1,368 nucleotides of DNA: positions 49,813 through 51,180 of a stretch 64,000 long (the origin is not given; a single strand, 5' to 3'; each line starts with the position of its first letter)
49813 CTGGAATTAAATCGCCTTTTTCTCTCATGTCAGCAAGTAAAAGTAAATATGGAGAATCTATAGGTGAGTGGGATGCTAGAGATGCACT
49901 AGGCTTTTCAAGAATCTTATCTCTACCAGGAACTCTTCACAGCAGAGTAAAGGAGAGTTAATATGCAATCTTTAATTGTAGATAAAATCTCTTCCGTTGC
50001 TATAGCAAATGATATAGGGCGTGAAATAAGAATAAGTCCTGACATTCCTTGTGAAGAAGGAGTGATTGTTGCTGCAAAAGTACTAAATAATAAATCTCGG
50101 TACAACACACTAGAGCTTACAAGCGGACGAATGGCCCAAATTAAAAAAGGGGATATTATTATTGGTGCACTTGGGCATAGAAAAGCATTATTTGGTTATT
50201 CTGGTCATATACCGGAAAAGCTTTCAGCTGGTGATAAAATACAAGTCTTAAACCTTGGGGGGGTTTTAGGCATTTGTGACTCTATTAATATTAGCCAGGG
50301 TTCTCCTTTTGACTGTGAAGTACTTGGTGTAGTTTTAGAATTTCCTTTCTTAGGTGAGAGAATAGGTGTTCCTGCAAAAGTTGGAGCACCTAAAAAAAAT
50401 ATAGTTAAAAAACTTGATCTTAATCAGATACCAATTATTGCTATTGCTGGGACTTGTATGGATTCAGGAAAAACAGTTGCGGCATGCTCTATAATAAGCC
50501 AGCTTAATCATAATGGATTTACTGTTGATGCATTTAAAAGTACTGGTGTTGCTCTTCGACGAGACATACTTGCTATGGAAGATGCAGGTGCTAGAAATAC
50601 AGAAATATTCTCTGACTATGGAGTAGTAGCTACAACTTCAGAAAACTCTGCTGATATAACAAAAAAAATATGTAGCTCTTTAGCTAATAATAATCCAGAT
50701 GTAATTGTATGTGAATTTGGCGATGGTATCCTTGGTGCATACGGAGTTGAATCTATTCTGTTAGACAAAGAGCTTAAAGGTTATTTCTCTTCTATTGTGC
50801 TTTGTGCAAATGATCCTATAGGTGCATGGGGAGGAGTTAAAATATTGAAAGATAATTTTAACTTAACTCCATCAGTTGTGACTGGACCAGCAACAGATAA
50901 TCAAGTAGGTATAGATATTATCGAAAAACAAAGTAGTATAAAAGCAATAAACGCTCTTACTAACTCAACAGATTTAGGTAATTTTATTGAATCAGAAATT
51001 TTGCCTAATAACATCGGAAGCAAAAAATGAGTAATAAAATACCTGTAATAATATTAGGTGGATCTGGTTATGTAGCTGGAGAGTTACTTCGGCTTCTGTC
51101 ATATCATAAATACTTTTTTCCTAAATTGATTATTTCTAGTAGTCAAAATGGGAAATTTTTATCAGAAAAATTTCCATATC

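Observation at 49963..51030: Unknown P-loop protein hard-wired into an arginine operon that lacks argA/argJ and argE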

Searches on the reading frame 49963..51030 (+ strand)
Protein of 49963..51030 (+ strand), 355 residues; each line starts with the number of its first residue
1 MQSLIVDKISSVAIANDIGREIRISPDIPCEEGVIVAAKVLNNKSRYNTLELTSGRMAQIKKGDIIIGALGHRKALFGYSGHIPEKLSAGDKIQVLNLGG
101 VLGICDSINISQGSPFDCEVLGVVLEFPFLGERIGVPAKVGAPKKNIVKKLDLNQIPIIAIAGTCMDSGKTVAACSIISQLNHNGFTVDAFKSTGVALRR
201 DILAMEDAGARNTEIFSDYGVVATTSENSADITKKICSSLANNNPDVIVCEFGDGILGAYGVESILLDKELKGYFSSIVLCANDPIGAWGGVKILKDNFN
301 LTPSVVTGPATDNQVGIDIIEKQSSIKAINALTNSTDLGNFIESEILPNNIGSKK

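Call 3: search_protein_families(library=pfam, proteins=[window:49963-51030:+], max_evalue=0.01)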
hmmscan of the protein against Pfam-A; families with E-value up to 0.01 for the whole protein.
window:49963-51030:+ (355 aa): 1 family
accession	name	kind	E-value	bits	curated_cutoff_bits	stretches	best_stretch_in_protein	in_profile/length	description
PF03205.20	MobB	-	0.0011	19.3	26.6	1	158-251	1-97/133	Molybdopterin guanine dinucleotide synthesis protein B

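Call 4: search_protein_families(library=ncbifam, proteins=[window:49963-51030:+], max_evalue=0.01)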
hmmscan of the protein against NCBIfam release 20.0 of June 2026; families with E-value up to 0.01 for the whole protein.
window:49963-51030:+ (355 aa): 1 family
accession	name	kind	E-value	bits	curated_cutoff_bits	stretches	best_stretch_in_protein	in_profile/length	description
TIGR00176.1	mobB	equivalog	0.00088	19.3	76.2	1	158-251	1-96/155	molybdopterin-guanine dinucleotide biosynthesis protein B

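Call 5: find_homologous_proteins(query=window:49963-51027:+)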
Query window:49963-51027:+ (355 aa): 6620 proteins with E <= 0.001 among 8000 candidates; the best 120 are listed.
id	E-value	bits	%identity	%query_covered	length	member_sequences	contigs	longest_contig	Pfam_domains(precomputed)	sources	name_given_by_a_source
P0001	4.1e-227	771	100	100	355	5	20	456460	-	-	-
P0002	4.1e-187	639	84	97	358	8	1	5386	-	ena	-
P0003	1.7e-169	581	72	99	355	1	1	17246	-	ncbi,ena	-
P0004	1.7e-169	581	72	99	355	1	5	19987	-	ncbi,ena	ncbi:MAG: hypothetical protein V3T47_07630 [Gammaproteobacteria bacterium]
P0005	4.6e-168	577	71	99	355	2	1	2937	-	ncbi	-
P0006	2.9e-167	574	71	99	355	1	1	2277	-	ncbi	-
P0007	1.3e-166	572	70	97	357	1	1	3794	-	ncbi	-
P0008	1.4e-166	572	71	99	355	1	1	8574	-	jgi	jgi:hypothetical protein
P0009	2.2e-166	571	71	96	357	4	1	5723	-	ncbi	-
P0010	2.4e-166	571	70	99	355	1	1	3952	-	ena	-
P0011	2.9e-166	571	71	97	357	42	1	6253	-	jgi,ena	-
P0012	3.1e-166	571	72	97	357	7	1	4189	-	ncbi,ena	-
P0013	3.3e-166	571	71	96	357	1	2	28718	-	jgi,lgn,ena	jgi:hypothetical protein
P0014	7.0e-166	569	71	96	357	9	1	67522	-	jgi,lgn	-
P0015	7.2e-166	569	71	97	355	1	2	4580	-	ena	-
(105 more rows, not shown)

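Call 6: search_solved_structures(query=window:49963-51027:+, max_evalue=10, show_alignments=2)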
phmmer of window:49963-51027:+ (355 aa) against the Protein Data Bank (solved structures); distinct sequences matched with E-value up to 10: 7.
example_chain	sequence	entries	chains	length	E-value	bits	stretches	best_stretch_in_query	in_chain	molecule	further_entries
3lgb_A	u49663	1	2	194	2.1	10.6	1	114-189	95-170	DNA primase large subunit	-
6di2_A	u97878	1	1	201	2.1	10.6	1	114-189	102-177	DNA primase large subunit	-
6dtv_A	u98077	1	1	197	2.1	10.5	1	114-189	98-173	DNA primase large subunit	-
6dtz_A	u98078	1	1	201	2.2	10.5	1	114-189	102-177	DNA primase large subunit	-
7tl2_A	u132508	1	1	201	2.2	10.5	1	114-189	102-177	DNA primase large subunit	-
6du0_A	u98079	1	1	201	2.2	10.5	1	114-189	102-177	DNA primase large subunit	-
6di6_A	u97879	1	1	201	2.2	10.5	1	114-189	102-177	DNA primase large subunit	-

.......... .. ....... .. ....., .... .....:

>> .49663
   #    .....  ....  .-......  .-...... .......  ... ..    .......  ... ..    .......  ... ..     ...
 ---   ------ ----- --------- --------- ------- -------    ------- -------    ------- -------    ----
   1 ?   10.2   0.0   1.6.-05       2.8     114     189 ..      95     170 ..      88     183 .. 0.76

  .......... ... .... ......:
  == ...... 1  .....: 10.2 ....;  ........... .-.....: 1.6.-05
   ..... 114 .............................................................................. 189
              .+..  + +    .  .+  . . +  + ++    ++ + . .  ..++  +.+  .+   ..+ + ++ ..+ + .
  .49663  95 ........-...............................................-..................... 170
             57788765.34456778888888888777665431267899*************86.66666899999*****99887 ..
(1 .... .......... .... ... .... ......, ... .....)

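Call 10: find_related_loci(query=A1, collection=genome_contigs, flank=10000)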
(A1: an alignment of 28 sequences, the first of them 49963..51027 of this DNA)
Query A1 (355 aa) in genome_contigs; peptide patterns used: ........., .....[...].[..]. (x = any residue, [..] = any of these).
600 stretches matched a pattern (row limit reached: there are more); 592 encode a relative of the query (tblastn E <= 1e-3); the best 80 are kept; 80 distinct loci.
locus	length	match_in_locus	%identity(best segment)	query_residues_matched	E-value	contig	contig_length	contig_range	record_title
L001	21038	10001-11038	85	1-346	0e+0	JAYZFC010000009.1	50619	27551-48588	MAG: Pseudomonadota bacterium isolate XB_MAG157 DB_MAG157_0009, whole genome shotgun sequence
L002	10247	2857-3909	72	1-350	2e-177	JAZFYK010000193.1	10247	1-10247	MAG: Gammaproteobacteria bacterium isolate MT5bin.29 MT5bin.29_193, whole genome shotgun sequence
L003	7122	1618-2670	71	1-350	1e-175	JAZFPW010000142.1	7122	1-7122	MAG: Gammaproteobacteria bacterium isolate MT2bin.14 MT2bin.14_142, whole genome shotgun sequence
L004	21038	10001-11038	71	1-346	3e-172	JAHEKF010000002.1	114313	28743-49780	MAG: Rhodospirillaceae bacterium isolate Ww577 NODE_139_length_114313_cov_7.639607, whole genome shotgun sequence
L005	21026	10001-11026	70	1-342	2e-170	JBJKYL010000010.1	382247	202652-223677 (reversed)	MAG: Candidatus Rariloculaceae bacterium isolate LRMED-394 Gammaproteobacteria-LRMED-394-C10, whole genome shotgun seque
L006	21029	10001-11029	67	1-343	7e-169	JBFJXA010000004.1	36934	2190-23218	MAG: Gammaproteobacteria bacterium isolate Mix_sand19.2022.05.G.37 k141_109723_length_36934_cov_15.3602, whole genome sh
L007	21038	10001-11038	67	1-347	2e-165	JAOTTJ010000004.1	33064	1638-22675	MAG: Gammaproteobacteria bacterium isolate 13_July_SF_Bin11 13_July_SF_Bin11_scaffold_354_c1, whole genome shotgun seque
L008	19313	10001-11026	66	1-342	5e-163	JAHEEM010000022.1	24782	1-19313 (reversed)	MAG: Rhodospirillaceae bacterium isolate Ww272 NODE_3416_length_24782_cov_2.854548, whole genome shotgun sequence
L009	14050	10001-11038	66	1-346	7e-163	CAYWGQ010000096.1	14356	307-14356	MAG TPA_asm: uncultured Gammaproteobacteria bacterium isolate SRP268622_co1_30 genome assembly, contig: NODE_9602_length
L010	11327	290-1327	66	1-346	1e-161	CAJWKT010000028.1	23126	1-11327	MAG TPA_asm: uncultured Gammaproteobacteria bacterium isolate ERR599008_bin.115_MetaBAT_v2.12.1_MAG genome assembly, con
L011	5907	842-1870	66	1-342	1e-162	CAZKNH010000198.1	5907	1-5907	MAG TPA_asm: uncultured Gammaproteobacteria bacterium isolate SRP268622_co1_209 genome assembly, contig: NODE_33711_leng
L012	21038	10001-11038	64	1-346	7e-161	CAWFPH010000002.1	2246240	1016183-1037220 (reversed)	MAG: uncultured Gammaproteobacteria bacterium isolate MFD05442.bin.1.18 genome assembly, contig: contig_3083, whole geno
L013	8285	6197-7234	65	1-346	7e-159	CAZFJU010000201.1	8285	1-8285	MAG TPA_asm: uncultured Gammaproteobacteria bacterium isolate SRP220891_co3_69 genome assembly, contig: NODE_15025_lengt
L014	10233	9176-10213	65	1-346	6e-159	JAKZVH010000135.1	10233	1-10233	MAG: Gammaproteobacteria bacterium isolate Langseth_MAG_00106 Langseth_MAG_00106_000000000135, whole genome shotgun sequ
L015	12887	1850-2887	64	1-346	8e-159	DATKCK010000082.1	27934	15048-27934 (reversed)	MAG TPA_asm: Gammaproteobacteria bacterium isolate SMAG_U14444 k141_3540914, whole genome shotgun sequence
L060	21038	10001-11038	60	1-346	8e-147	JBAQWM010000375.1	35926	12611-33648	MAG: Steroidobacteraceae bacterium isolate MFD03290_ilm_asm_bin37 k127_277263, whole genome shotgun sequence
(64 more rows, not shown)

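Call 18: predict_structure(alignment_id=A1)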
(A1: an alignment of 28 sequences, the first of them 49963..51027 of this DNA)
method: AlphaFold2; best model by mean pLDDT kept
length: 355 residues; sequences in the alignment: 28
mean_pLDDT: 71.5   pTM: 0.68
mean pLDDT of the five models: 71.5, 71.2, 70.7, 66.0, 58.0
residues with pLDDT >= 90: 98; 70-90: 111; 50-70: 73; < 50: 73
segments of 3 or more residues with pLDDT < 50: 1-27, 52-56, 73-79, 109-113, 125-144, 350-355
pLDDT, mean of each block of 10 residues (from residue 1): 43 34 43 68 60 52 72 46 70 69 59 68 47 30 52 89 80 94 94 66 88 80 69 89 93 68 87 93 83 91 93 89 94 92 76 35
secondary structure, 60 per line:
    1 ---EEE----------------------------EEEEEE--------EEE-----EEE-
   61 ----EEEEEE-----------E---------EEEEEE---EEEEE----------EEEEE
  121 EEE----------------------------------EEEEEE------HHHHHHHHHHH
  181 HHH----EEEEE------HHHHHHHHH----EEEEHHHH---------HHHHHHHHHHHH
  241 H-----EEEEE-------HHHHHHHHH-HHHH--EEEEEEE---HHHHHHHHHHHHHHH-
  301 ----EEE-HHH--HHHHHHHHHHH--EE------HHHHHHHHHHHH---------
elements in order: E4-6 E35-40 E49-51 E57-59 E65-70 E92-97 E101-105 E116-123 E158-163 H170-183 E188-192 H199-207 E212-215 H216-219 H229-241 E247-251 H259-267 H269-272 E275-281 H285-299 E305-307 H314-324 H335-346

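Call 20: search_protein_representatives(alignment_id=A1)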
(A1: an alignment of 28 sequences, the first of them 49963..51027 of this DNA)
Query: 28 sequences, 357 profile positions. Proteins with E-value up to 0.001 (for the whole library): 1584; up to 1e-10: 1018; up to 1e-30: 255. The best 150 are listed.
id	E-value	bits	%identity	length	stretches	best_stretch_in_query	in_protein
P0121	1.5e-172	589.9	-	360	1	1-349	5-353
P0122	1.5e-132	458.2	-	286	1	1-264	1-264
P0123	2.1e-115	401.9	-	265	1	95-355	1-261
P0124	4.7e-111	387.5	-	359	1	3-351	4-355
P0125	5.1e-109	380.9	-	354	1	5-349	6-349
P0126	9.2e-109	380.0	-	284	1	1-220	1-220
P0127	5.7e-107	374.1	-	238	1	57-294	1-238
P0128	1.1e-103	363.3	-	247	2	1-166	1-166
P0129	2.1e-98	345.9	-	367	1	3-335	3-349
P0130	3.6e-98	345.2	-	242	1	1-193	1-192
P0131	7.9e-98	344.0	-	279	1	1-200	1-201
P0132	1.2e-91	323.7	-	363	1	4-351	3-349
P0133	2.1e-86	306.5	-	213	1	1-177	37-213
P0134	3.4e-86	305.8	-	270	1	66-239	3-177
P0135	4.0e-86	305.5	-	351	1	2-347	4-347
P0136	5.3e-86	305.1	-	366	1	95-334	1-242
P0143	1.7e-82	293.6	-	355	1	5-347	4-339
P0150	1.0e-75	271.3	-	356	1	3-343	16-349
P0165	6.6e-72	258.8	-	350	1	3-345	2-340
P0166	1.2e-71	257.9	-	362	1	1-350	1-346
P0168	5.5e-69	249.2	-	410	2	86-213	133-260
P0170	1.6e-66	241.1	-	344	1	1-335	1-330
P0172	2.2e-65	237.3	-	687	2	1-212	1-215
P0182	2.5e-60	220.7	-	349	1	8-331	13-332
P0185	2.9e-59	217.2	-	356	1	19-336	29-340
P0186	5.8e-59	216.2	-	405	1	1-289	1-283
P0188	1.0e-58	215.4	-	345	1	7-335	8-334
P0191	3.0e-58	213.9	-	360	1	4-328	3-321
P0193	6.2e-58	212.8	-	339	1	3-346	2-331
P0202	7.6e-56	205.9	-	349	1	1-346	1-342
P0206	2.9e-54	200.7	-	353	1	8-335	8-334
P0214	1.4e-52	195.2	-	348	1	31-345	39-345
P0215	2.2e-52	194.6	-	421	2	46-132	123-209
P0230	6.8e-49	183.1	-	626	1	43-346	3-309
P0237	2.5e-47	177.9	-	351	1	1-348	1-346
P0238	5.5e-47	176.8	-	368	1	29-335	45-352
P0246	4.9e-46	173.7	-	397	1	17-328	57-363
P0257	1.9e-44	168.4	-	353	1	8-333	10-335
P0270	4.5e-43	163.9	-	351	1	2-327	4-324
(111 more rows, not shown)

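Call 21: fold_search(model_id=the predicted structure, library=pdb)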
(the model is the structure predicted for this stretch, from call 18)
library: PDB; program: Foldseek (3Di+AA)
matches with E <= 10: 1609; with E <= 0.001: 144
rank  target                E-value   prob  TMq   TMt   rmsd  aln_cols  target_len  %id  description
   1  1dae                  5.0e-07  1.00  0.35  0.52   6.1       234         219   14  DETHIOBIOTIN SYNTHETASE COMPLEXED WITH 3-(1-AMINOETHYL) NONANEDIOIC ACID (released 1996-06-20)
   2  1dbs                  1.2e-06  1.00  0.37  0.55   5.9       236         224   14  MECHANISTIC IMPLICATIONS AND FAMILY RELATIONSHIPS FROM THE STRUCTURE OF DETHIOBIOTIN SYNTHETASE (released 1995-04-20)
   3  1dts                  1.3e-06  1.00  0.37  0.56   5.3       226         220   13  CRYSTAL STRUCTURE OF AN ATP DEPENDENT CARBOXYLASE, DETHIOBIOTIN SYNTHASE, AT 1.65 ANGSTROMS RESOLUTION (released 1995-04-20)
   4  2hf8_B                1.8e-06  1.00  0.38  0.60   5.1       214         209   14  Crystal structure of HypB from Methanocaldococcus jannaschii in the triphosphate form, in complex with zinc (released 2006-07-04)
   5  3of5_A                2.0e-06  1.00  0.40  0.61   4.8       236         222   16  Crystal Structure of a Dethiobiotin Synthetase from Francisella tularensis subsp. tularensis SCHU S4 (released 2011-02-02)
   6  3of5_B                2.0e-06  1.00  0.38  0.59   5.4       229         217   14  Crystal Structure of a Dethiobiotin Synthetase from Francisella tularensis subsp. tularensis SCHU S4 (released 2011-02-02)
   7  2hf8_A                2.8e-06  1.00  0.35  0.55   5.8       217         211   12  Crystal structure of HypB from Methanocaldococcus jannaschii in the triphosphate form, in complex with zinc (released 2006-07-04)
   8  2xxa_B                3.0e-06  1.00  0.38  0.47  11.5       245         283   16  The Crystal Structure of the Signal Recognition Particle (SRP) in Complex with its Receptor(SR) (released 2011-03-02)
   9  7o9f_B                5.2e-06  1.00  0.37  0.43  11.3       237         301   14  Bacillus subtilis Ffh in complex with ppGpp (released 2022-02-02)
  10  5l3r_A                5.5e-06  1.00  0.38  0.49   9.7       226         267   17  Structure of the GTPase heterodimer of chloroplast SRP54 and FtsY from Arabidopsis thaliana (released 2016-06-08)
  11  5l3r_C                7.4e-06  1.00  0.38  0.49   9.6       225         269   16  Structure of the GTPase heterodimer of chloroplast SRP54 and FtsY from Arabidopsis thaliana (released 2016-06-08)
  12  2obn_B                1.2e-05  1.00  0.40  0.42   6.1       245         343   10  Crystal structure of a duf1611 family protein (ava_3511) from anabaena variabilis atcc 29413 at 2.30 A resolution (released 2007-01-16)
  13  2og2                  1.2e-05  1.00  0.40  0.46  11.1       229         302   14  Crystal structure of chloroplast FtsY from Arabidopsis thaliana (released 2007-12-11)
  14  6y2z_A                1.2e-05  1.00  0.38  0.44  11.8       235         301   15  NG domain of human SRP54 (released 2020-09-23)
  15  6cy1_B                1.5e-05  1.00  0.38  0.43   6.8       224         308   13  Crystal structure of Signal recognition particle receptor FtsY from Elizabethkingia anophelis (released 2018-05-02)
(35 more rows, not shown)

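Call 23: find_encoding_contigs(protein=P0165, flank=10000, max_places=4)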
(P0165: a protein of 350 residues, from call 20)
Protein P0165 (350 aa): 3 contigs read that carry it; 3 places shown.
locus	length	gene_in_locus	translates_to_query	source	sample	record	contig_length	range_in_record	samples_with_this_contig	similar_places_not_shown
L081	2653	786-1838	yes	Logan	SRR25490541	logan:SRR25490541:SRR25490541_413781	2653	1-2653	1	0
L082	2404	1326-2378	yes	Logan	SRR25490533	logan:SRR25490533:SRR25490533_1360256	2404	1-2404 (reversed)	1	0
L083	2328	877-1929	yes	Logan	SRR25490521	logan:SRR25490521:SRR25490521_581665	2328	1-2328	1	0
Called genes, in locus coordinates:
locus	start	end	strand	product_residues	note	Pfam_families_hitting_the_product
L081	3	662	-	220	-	?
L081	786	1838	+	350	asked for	-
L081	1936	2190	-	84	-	-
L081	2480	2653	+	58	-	?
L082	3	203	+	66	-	?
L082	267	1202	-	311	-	PF18030:Rimk_N, PF14397:ATPgrasp_ST (faint), PF02655:ATP-grasp_3, PF02955:GSH-S_ATP, PF08443:RimK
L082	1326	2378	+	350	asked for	-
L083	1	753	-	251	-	?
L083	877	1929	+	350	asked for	-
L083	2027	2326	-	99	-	?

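Call 24: find_encoding_contigs(protein=P0001, flank=10000, max_places=3)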
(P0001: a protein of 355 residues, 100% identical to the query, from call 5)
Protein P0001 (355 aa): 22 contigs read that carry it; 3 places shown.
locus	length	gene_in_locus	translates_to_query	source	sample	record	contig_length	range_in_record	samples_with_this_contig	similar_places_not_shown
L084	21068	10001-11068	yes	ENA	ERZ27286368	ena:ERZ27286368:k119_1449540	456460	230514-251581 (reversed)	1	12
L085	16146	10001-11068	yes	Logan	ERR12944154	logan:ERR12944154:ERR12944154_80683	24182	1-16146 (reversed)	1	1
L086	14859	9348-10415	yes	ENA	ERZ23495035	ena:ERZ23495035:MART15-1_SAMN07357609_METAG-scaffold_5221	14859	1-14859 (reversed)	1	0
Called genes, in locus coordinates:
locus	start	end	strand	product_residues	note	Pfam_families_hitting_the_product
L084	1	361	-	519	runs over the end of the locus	PF04262:Glu_cys_ligase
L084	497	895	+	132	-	-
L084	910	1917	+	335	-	PF00056:Ldh_1_N, PF02866:Ldh_1_C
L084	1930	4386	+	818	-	PF02771:Acyl-CoA_dh_N, PF02770:Acyl-CoA_dh_M, PF00441:Acyl-CoA_dh_1, PF09317:ACDH_C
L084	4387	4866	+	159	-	PF14347:DUF4399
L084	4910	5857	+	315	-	PF13191:AAA_16, PF13604:AAA_30 (weak), PF13245:AAA_19 (weak), PF13401:AAA_22, PF00004:AAA (weak)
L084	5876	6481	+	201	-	PF16537:T2SSB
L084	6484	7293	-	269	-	PF01061:ABC2_membrane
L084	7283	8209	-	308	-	PF00005:ABC_tran, PF13304:AAA_21 (faint)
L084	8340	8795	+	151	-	PF01316:Arg_repressor, PF02863:Arg_repressor_C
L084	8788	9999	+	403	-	PF00764:Arginosuc_synth, PF20979:Arginosuc_syn_C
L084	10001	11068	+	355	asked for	-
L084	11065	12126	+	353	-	PF01118:Semialdhyde_dh, PF02774:Semialdhyde_dhC, PF22698:Semialdhyde_dhC_1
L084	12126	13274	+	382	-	PF00202:Aminotran_3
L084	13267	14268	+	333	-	PF02729:OTCace_N, PF00185:OTCace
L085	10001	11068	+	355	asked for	-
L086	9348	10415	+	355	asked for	-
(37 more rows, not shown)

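Call 25: find_encoding_contigs(protein=P0124, flank=8000, max_places=2)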
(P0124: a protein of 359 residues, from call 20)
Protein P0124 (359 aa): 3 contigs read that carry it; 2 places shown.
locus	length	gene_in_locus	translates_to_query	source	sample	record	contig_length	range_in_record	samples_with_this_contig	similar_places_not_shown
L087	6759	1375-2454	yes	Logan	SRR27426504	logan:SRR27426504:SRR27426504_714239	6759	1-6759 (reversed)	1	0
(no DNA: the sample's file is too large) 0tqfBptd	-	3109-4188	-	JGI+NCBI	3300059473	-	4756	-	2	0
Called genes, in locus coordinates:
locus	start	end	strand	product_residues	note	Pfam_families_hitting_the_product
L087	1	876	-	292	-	?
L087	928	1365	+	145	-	PF01316:Arg_repressor, PF02863:Arg_repressor_C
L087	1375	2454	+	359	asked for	-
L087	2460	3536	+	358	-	PF01118:Semialdhyde_dh, PF22698:Semialdhyde_dhC_1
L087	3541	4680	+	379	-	PF00202:Aminotran_3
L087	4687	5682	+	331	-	PF02729:OTCace_N, PF00185:OTCace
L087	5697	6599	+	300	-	PF00696:AA_kinase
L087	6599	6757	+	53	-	?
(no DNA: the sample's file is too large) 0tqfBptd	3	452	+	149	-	?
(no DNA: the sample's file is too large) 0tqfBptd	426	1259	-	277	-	-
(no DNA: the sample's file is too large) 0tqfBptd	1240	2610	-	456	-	PF00206:Lyase_1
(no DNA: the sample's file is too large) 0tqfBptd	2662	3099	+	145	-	PF01316:Arg_repressor, PF02863:Arg_repressor_C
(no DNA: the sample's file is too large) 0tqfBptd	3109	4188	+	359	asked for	-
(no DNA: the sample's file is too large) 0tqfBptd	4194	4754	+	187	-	?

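Call 26: find_encoding_contigs(protein=P0143, flank=8000, max_places=2)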
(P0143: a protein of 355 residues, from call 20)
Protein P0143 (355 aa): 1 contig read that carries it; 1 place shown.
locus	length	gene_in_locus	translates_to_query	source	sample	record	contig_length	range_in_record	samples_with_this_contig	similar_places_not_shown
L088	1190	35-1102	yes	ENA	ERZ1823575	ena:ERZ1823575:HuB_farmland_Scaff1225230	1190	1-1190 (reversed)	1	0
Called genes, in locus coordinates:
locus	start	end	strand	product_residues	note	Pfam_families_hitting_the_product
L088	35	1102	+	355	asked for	-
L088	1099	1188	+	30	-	?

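Call 27: find_encoding_contigs(protein=P0170, flank=8000, max_places=2)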
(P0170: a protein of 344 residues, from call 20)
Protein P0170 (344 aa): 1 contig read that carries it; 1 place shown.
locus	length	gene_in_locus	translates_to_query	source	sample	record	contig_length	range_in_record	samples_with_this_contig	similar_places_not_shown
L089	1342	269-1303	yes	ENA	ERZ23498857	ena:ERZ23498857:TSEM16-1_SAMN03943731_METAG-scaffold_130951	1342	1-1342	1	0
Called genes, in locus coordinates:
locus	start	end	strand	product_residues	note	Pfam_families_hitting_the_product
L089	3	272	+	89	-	?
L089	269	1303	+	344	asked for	-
